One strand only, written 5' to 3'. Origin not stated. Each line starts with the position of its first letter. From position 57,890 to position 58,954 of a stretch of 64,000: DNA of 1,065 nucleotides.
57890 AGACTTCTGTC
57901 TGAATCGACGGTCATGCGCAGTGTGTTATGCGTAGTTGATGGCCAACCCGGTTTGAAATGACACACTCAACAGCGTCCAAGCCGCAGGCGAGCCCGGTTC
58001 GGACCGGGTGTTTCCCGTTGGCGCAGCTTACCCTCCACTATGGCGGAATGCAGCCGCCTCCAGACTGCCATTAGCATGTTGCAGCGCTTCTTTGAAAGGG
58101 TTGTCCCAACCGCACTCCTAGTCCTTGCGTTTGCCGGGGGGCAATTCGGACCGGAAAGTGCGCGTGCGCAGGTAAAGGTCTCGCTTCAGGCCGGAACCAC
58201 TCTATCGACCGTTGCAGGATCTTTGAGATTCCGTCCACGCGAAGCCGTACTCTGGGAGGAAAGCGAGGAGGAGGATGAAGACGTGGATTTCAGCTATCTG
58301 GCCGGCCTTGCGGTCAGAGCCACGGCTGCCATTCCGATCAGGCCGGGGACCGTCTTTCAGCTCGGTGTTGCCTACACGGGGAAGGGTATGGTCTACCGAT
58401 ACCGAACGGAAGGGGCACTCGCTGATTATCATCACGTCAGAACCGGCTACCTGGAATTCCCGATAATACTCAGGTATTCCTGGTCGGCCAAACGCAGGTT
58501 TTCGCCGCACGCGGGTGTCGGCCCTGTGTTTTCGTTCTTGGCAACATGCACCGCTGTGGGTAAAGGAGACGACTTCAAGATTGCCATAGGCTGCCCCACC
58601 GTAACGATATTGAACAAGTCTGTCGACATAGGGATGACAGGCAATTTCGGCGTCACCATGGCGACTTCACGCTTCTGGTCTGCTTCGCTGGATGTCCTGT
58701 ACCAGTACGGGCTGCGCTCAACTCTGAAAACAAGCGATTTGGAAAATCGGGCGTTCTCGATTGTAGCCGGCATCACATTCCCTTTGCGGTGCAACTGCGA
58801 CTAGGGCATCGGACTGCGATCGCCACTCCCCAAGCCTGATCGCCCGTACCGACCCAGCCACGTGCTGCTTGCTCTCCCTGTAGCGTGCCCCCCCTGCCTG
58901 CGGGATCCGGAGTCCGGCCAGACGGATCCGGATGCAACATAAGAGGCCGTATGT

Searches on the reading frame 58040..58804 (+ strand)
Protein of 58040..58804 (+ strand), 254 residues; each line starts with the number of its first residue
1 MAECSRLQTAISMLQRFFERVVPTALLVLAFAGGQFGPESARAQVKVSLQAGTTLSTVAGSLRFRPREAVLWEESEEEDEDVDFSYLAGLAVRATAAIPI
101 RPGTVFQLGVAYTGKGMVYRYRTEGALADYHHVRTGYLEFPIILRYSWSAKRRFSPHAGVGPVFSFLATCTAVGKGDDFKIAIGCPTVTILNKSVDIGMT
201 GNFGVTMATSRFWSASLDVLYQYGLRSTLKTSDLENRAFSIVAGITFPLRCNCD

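Call 35: search_protein_families(library=pfam, proteins=[window:58040-58804:+], max_evalue=0.001)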
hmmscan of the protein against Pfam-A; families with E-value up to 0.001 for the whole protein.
window:58040-58804:+ (254 aa): 2 families
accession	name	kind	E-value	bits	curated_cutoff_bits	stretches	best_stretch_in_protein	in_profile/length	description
PF13568.12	OMP_b-brl_2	-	9.4e-14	52.3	27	1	48-229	8-174/175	Outer membrane protein beta-barrel domain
PF13505.12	OMP_b-brl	-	0.00051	20.7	28.7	0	27-247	5-175/175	Outer membrane protein beta-barrel domain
